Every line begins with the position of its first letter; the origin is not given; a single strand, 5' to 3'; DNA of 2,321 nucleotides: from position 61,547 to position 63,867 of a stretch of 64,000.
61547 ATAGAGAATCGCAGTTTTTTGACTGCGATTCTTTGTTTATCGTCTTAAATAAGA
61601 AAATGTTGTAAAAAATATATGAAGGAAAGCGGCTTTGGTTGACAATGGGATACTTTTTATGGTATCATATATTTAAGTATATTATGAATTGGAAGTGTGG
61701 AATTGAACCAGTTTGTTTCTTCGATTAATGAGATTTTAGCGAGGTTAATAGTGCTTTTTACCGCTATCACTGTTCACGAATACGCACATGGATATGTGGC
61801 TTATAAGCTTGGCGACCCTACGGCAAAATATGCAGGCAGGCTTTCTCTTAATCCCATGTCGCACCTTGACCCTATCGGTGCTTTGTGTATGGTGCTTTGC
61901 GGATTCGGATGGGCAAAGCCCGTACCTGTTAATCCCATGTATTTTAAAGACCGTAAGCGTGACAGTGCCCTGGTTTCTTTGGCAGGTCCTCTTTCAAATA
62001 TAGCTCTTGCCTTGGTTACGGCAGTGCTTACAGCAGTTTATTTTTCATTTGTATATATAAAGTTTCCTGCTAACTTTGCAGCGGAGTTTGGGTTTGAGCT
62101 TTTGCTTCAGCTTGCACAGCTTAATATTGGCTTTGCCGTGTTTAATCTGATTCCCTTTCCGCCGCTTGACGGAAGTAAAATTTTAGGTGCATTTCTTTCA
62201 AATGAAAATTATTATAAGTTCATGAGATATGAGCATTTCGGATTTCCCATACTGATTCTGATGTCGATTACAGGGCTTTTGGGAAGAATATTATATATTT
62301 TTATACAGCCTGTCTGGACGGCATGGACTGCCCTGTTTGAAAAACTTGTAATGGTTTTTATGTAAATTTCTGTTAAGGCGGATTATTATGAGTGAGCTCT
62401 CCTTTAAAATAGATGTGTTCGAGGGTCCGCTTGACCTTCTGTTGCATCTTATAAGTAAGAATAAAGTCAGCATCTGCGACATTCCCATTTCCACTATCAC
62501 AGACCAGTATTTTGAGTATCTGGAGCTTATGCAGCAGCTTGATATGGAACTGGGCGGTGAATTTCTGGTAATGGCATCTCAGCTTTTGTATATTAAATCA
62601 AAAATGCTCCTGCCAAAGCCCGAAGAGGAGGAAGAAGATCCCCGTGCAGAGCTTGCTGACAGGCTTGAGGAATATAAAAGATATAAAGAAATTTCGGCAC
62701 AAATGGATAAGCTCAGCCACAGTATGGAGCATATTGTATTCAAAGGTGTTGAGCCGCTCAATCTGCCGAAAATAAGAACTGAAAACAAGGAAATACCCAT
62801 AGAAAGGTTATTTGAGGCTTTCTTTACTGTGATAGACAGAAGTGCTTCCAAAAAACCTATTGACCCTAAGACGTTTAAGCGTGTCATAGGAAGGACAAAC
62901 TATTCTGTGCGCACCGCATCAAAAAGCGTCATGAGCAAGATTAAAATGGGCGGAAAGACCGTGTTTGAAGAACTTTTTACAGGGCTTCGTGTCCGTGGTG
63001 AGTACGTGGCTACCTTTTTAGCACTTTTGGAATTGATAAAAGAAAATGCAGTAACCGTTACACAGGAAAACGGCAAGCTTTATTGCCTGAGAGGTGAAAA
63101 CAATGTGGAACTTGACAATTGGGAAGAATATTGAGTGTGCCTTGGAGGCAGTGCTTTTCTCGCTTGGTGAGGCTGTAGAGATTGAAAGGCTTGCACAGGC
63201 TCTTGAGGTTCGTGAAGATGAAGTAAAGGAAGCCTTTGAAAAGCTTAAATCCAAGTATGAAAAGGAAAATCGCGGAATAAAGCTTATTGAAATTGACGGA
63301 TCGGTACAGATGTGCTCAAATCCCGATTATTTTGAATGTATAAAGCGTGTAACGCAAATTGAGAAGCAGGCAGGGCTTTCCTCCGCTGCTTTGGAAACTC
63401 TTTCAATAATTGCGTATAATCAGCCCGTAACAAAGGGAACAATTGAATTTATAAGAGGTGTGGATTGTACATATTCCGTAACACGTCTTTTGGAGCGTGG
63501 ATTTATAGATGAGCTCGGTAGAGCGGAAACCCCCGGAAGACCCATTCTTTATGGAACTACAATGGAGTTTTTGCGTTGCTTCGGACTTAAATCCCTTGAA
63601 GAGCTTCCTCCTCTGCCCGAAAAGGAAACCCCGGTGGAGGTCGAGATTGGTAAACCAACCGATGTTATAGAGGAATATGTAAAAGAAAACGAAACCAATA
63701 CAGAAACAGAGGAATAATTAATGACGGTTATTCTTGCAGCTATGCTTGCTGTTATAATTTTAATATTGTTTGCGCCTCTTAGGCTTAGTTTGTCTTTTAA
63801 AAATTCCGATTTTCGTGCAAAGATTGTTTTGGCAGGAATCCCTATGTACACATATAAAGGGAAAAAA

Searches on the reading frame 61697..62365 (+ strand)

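Call 65: search_protein_families(library=pfam, proteins=[window:61697-62365:+], max_evalue=0.0001)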
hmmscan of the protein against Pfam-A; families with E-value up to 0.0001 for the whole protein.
window:61697-62365:+ (222 aa): 1 family
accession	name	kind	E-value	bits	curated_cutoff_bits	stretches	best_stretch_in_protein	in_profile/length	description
PF02163.28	Peptidase_M50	-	3.3e-13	50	27.2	2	133-169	160-196/221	Peptidase family M50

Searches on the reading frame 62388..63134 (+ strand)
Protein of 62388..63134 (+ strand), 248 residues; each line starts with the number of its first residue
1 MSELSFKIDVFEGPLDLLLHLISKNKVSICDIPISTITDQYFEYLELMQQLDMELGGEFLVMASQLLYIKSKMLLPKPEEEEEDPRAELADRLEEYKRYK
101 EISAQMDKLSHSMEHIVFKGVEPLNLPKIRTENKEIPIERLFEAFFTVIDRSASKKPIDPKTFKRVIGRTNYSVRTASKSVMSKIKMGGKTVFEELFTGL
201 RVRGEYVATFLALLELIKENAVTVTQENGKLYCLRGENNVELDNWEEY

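Call 65: search_protein_families(library=pfam, proteins=[window:62388-63134:+], max_evalue=0.0001)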
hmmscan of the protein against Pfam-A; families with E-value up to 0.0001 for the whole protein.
window:62388-63134:+ (248 aa): 1 family
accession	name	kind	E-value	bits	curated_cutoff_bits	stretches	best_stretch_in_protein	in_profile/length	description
PF02616.19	SMC_ScpA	-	1.8e-27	97.3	24.6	1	21-228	1-222/232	Segregation and condensation protein ScpA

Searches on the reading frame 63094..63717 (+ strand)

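Call 65: search_protein_families(library=pfam, proteins=[window:63094-63717:+], max_evalue=0.0001)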
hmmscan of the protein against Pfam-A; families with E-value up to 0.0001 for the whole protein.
window:63094-63717:+ (207 aa): 1 family
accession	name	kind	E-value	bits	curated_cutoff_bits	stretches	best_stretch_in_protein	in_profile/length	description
PF04079.22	SMC_ScpB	-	2.1e-56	190.4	27.4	1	16-174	2-160/160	Segregation and condensation complex subunit ScpB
